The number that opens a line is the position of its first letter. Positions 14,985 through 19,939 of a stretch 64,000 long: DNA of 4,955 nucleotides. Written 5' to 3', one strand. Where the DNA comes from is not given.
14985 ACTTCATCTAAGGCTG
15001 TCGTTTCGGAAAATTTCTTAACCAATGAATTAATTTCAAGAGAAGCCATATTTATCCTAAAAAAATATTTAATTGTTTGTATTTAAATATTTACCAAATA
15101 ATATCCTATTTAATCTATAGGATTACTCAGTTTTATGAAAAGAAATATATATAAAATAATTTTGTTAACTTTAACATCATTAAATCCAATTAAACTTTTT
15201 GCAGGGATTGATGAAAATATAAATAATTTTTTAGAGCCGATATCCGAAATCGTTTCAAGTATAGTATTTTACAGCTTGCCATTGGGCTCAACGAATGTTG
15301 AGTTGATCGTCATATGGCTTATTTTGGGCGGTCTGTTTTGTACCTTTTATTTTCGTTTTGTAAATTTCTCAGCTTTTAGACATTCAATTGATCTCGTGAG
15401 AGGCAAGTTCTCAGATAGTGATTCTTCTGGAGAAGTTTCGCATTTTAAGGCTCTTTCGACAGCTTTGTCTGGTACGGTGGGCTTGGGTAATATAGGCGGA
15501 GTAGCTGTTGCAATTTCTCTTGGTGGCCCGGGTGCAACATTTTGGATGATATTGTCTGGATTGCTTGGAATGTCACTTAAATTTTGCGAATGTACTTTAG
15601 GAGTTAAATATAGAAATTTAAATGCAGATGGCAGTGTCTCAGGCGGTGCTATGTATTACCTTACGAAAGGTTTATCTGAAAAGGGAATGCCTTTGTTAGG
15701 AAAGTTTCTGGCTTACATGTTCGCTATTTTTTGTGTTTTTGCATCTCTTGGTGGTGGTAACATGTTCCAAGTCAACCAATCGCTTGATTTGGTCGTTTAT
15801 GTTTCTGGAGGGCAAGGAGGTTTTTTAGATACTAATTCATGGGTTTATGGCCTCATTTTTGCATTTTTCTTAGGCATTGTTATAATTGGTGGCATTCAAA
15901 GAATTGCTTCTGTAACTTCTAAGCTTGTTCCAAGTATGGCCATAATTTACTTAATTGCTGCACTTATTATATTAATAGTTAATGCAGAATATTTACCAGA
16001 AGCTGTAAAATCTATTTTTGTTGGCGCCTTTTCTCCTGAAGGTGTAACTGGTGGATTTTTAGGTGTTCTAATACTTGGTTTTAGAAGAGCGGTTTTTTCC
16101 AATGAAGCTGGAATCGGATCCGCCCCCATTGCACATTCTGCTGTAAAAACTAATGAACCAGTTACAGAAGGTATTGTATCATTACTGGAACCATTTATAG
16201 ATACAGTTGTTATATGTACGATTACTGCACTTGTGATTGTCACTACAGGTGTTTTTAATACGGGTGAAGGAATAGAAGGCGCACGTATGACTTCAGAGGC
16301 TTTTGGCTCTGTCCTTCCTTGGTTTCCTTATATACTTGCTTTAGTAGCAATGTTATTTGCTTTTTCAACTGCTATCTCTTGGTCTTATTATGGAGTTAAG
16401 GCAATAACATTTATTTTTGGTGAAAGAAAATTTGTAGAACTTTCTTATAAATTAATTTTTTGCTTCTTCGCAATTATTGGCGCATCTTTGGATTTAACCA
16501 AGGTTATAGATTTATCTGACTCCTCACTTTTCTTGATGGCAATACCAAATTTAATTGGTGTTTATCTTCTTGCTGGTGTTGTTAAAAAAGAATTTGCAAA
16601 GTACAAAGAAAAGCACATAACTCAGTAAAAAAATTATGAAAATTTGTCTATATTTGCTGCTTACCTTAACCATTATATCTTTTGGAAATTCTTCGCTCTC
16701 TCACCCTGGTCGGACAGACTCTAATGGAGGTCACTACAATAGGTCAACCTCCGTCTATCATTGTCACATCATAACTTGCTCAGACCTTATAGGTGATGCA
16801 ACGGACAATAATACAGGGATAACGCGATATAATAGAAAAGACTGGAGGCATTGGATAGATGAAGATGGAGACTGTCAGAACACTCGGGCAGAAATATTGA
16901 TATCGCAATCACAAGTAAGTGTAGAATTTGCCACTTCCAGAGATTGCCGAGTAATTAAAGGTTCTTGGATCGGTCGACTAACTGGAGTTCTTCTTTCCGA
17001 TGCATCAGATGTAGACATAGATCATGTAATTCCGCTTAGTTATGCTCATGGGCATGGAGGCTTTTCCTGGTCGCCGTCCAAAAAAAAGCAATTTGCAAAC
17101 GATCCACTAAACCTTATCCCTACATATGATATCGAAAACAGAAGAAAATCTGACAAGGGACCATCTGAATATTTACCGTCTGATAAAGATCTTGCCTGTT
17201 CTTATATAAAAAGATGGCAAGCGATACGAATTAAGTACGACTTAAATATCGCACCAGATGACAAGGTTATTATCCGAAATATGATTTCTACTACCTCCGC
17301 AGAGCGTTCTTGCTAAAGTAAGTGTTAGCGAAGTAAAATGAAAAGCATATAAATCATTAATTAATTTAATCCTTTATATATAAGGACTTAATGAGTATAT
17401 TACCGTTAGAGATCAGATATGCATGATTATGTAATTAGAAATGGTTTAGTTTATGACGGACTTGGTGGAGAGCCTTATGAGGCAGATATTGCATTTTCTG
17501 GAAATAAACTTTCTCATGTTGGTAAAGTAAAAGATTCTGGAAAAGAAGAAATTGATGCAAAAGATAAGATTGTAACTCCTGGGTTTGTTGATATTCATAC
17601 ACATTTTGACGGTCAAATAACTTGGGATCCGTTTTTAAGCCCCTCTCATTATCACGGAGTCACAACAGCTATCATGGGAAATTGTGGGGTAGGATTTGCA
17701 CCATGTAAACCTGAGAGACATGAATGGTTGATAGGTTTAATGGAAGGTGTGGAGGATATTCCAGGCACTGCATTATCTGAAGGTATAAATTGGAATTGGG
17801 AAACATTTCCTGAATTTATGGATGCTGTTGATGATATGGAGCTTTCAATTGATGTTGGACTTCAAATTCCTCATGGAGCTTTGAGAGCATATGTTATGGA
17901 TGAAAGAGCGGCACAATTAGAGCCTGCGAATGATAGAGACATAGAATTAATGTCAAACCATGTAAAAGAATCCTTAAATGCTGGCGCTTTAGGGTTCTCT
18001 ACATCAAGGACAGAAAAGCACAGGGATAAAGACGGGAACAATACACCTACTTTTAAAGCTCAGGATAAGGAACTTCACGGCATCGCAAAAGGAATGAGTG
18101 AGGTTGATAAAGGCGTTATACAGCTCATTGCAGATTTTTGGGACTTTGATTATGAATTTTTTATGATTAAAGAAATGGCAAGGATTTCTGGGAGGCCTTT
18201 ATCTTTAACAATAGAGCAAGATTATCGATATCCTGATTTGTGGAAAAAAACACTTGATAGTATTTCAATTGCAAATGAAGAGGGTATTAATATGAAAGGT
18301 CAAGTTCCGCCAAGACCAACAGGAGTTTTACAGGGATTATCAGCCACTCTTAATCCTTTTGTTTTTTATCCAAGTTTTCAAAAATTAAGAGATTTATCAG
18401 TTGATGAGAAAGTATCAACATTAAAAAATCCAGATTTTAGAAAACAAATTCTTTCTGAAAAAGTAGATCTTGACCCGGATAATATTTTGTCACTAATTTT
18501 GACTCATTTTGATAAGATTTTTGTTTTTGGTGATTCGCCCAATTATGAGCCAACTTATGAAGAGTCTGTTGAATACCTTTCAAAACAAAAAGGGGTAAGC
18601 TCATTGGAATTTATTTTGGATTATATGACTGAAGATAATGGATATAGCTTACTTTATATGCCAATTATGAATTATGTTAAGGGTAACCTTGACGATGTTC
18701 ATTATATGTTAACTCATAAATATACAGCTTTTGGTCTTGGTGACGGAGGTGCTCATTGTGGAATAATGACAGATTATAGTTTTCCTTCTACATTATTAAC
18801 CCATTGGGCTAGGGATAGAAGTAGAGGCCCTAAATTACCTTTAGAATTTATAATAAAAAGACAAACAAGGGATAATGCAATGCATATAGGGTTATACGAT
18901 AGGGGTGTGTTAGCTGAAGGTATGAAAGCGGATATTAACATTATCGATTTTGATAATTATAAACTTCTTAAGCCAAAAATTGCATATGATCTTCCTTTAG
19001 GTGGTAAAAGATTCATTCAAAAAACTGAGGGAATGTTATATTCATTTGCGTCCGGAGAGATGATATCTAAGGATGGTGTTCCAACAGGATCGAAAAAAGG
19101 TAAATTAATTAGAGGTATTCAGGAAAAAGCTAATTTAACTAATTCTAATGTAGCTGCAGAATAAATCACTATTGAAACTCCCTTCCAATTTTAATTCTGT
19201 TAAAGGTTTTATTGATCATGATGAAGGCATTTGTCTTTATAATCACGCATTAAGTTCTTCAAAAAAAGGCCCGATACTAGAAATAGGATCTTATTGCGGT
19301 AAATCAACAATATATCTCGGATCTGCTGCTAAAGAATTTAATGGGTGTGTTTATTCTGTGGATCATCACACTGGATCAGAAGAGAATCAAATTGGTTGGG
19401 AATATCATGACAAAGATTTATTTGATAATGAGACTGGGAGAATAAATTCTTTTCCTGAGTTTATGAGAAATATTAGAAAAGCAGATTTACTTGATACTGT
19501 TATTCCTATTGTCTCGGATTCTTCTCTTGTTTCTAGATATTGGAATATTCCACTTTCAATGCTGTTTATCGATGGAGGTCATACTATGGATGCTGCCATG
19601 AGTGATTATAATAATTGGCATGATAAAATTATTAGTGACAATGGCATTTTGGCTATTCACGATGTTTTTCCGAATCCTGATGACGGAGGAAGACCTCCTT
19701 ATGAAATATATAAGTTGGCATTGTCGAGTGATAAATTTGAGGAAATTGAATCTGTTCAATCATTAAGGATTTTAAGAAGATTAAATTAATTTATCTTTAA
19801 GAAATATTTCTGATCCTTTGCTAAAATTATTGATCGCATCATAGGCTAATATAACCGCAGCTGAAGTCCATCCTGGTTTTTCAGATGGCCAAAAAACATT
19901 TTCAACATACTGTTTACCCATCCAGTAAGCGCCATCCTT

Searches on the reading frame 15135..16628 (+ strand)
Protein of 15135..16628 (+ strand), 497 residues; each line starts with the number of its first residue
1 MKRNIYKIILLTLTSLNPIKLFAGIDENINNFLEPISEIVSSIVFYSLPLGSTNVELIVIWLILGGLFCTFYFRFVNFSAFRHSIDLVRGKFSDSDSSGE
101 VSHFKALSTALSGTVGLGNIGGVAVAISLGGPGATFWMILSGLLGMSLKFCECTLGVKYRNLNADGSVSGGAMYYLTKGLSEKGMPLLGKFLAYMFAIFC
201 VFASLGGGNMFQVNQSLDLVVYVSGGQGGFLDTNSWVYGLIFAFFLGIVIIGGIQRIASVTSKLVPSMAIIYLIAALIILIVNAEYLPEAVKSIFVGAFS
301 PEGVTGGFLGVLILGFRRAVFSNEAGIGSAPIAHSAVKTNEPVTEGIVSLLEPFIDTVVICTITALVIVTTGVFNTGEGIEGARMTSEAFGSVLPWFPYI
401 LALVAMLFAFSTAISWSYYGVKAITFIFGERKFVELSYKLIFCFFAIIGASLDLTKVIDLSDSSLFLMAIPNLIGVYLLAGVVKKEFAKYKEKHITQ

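Call 23: search_protein_families(library=pfam, proteins=[window:15135-16628:+], max_evalue=0.00001)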
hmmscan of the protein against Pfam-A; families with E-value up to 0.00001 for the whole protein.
window:15135-16628:+ (497 aa): 1 family
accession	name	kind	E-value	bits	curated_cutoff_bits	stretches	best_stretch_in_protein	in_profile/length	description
PF01235.23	Na_Ala_symp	-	2.1e-122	409.7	24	1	94-494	6-383/392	Sodium:alanine symporter family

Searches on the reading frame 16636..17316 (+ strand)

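Call 23: search_protein_families(library=pfam, proteins=[window:16636-17316:+], max_evalue=0.00001)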
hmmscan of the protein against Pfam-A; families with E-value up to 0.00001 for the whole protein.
window:16636-17316:+ (226 aa): 1 family
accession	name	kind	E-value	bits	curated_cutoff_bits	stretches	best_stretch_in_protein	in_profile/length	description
PF07510.16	GmrSD_C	-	3.8e-07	30.5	23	1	123-203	50-125/138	GmrSD restriction endonucleases, C-terminal domain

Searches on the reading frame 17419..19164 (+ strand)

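Call 23: search_protein_families(library=pfam, proteins=[window:17419-19164:+], max_evalue=0.00001)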
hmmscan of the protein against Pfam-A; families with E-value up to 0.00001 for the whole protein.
window:17419-19164:+ (581 aa): 2 families
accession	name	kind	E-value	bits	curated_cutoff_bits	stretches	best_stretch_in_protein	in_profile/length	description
PF07969.17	Amidohydro_3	-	6.3e-43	148.4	29.7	1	43-525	1-460/472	Amidohydrolase family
PF01979.26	Amidohydro_1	-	6.6e-07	29.3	25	0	470-524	278-329/345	Amidohydrolase family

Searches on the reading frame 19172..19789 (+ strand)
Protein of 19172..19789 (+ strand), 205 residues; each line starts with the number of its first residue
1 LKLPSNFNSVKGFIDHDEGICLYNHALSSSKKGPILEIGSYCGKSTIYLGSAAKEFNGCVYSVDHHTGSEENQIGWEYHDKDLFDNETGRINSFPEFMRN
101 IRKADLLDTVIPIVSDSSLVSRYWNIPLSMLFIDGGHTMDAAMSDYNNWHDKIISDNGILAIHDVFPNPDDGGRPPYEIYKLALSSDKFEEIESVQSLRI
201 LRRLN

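Call 23: search_protein_families(library=pfam, proteins=[window:19172-19789:+], max_evalue=0.00001)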
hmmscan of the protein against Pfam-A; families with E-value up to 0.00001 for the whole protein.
window:19172-19789:+ (205 aa): 1 family
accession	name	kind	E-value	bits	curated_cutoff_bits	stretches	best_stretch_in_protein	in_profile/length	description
PF13578.12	Methyltransf_24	-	1.4e-19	71.4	26.3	1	36-165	1-105/105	Methyltransferase domain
